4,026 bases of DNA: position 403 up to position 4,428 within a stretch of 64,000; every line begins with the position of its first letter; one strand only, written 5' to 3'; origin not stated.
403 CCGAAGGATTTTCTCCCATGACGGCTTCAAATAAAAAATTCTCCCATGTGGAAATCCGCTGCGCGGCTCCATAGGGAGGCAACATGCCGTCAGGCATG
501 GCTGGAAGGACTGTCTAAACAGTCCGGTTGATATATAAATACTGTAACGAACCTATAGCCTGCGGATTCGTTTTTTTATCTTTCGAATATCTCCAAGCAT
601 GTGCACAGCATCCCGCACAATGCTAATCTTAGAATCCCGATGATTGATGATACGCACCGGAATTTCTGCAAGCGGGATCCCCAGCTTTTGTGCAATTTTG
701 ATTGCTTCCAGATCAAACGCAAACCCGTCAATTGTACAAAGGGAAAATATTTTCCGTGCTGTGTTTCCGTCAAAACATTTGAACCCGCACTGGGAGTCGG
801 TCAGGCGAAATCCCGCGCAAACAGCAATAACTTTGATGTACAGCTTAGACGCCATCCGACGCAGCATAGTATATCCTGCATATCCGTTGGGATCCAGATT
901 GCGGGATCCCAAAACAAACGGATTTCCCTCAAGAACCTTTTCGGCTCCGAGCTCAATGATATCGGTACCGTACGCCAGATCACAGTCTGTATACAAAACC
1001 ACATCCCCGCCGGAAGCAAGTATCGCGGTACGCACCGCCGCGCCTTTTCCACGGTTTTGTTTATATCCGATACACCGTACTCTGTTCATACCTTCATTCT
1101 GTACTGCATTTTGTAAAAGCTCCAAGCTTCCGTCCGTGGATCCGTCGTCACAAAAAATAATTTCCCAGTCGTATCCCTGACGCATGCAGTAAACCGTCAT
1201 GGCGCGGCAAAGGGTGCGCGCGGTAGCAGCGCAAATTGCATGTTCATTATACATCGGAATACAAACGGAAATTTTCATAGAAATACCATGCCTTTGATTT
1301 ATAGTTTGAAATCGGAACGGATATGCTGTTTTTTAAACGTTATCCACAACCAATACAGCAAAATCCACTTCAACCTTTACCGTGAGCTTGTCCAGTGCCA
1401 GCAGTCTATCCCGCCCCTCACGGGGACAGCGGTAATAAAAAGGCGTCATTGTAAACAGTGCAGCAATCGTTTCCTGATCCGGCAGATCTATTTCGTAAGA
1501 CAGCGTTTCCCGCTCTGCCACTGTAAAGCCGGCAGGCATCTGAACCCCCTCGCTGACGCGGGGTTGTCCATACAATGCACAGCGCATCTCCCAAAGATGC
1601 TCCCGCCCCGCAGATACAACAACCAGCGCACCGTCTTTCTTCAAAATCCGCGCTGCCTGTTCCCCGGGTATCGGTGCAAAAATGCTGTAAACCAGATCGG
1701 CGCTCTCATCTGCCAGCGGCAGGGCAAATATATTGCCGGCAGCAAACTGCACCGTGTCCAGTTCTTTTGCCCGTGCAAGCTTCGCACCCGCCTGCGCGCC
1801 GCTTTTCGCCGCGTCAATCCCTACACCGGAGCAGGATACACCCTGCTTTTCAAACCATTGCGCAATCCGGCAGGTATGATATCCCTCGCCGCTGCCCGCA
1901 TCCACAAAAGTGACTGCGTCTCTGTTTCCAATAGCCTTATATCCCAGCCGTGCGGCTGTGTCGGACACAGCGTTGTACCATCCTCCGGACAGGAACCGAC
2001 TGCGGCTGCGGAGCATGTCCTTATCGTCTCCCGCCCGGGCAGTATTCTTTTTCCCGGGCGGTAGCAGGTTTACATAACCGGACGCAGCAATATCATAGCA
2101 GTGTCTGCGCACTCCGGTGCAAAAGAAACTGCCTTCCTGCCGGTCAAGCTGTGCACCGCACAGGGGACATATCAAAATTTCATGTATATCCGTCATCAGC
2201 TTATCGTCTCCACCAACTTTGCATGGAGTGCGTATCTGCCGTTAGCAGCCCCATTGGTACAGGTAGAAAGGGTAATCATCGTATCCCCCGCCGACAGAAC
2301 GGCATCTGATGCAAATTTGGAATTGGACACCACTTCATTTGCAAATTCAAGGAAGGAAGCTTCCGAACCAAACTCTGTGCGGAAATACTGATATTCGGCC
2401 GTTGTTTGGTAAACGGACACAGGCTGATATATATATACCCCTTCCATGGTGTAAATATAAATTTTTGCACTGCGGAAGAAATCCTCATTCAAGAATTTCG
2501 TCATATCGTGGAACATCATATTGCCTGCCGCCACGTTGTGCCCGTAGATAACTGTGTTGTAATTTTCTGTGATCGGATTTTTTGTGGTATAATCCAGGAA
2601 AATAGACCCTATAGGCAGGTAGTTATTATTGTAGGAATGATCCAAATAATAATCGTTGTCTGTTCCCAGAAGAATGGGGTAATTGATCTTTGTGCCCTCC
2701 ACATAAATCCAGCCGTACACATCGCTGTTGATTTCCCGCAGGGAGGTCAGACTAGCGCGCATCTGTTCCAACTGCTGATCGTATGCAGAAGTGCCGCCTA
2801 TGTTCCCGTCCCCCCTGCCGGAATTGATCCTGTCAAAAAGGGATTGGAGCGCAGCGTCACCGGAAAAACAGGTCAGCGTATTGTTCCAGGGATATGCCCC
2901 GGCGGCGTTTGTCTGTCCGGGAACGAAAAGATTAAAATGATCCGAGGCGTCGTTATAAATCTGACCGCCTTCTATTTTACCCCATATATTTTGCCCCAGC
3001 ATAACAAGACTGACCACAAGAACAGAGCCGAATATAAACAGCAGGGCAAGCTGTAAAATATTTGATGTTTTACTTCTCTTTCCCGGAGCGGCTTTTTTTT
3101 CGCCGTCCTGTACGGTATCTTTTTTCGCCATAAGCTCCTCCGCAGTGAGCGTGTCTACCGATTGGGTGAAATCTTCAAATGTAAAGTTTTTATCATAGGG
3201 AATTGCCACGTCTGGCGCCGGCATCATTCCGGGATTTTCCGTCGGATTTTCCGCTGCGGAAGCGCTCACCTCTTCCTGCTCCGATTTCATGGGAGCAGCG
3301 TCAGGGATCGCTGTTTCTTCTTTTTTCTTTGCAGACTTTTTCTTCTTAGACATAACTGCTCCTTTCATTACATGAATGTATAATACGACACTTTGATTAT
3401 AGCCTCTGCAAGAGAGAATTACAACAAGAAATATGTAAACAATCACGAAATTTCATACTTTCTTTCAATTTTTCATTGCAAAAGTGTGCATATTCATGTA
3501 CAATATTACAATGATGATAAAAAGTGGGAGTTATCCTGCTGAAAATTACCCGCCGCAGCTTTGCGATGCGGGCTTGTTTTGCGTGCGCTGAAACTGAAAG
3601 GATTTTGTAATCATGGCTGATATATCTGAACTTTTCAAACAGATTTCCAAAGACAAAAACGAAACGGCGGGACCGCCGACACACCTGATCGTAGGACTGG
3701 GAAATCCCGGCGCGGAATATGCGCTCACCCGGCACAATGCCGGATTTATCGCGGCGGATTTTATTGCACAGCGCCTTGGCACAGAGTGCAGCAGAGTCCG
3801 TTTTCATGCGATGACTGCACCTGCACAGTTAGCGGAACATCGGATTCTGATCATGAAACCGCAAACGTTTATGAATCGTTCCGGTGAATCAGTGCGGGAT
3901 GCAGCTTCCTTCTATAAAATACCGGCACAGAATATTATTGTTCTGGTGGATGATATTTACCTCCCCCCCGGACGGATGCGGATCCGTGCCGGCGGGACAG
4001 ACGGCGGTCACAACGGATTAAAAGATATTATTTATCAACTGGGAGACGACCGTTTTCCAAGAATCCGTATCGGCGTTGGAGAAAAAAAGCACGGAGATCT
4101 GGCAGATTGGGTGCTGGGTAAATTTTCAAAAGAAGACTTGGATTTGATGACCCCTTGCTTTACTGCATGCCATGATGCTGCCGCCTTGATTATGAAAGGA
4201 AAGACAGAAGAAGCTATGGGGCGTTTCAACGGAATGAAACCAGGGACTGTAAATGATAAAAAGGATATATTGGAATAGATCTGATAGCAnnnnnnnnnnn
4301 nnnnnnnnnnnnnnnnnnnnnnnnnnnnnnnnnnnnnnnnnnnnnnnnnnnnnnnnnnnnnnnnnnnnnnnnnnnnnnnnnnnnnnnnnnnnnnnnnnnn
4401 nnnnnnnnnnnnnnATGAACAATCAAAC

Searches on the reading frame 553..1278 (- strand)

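Call 49: search_protein_families(library=pfam, proteins=[window:553-1278:-], max_evalue=0.00001)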
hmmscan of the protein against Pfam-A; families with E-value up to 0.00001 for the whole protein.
window:553-1278:- (241 aa): 1 family
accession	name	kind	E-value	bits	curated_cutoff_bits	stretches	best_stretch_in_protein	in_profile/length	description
PF00535.33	Glycos_transf_2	-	1.1e-21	77.9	23.3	1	4-142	1-131/168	Glycosyl transferase family 2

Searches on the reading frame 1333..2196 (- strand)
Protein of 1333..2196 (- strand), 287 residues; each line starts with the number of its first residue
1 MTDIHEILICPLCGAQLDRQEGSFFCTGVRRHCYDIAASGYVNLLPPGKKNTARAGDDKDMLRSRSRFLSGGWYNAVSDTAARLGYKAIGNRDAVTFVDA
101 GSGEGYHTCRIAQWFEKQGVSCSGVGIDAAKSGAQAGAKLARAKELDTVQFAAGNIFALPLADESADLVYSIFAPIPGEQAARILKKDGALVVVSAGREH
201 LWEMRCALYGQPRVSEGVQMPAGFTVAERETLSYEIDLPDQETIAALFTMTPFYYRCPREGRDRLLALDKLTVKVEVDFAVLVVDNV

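Call 49: search_protein_families(library=pfam, proteins=[window:1333-2196:-], max_evalue=0.00001)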
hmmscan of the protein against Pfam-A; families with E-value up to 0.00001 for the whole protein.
window:1333-2196:- (287 aa): 4 families
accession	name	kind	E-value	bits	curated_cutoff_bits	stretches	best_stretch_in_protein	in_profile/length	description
PF21302.3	Zn_ribbon_RlmA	-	1.8e-12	47.5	27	1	9-51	2-42/44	RlmA, N-terminal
PF13847.12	Methyltransf_31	-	3.5e-12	46.7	27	1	93-197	3-113/145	Methyltransferase domain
PF13649.12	Methyltransf_25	-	1.9e-08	35.3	27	1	98-180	2-81/97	Methyltransferase domain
PF08241.18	Methyltransf_11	-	4e-08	34.2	21.2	1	98-174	1-69/95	Methyltransferase domain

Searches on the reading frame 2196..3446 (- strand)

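Call 49: search_protein_families(library=pfam, proteins=[window:2196-3446:-], max_evalue=0.00001)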
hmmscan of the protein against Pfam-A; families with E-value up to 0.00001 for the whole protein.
window:2196-3446:- (416 aa): 1 family
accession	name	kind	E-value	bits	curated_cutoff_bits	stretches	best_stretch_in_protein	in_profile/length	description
PF04203.18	Sortase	-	2.2e-12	47.2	26.6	1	247-412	1-125/125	Sortase domain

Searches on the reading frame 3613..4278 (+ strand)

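Call 49: search_protein_families(library=pfam, proteins=[window:3613-4278:+], max_evalue=0.00001)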
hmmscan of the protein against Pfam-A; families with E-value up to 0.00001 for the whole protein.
window:3613-4278:+ (221 aa): 1 family
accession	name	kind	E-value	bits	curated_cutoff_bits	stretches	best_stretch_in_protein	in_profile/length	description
PF01195.25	Pept_tRNA_hydro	-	6.3e-65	218.9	27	1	25-206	1-183/183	Peptidyl-tRNA hydrolase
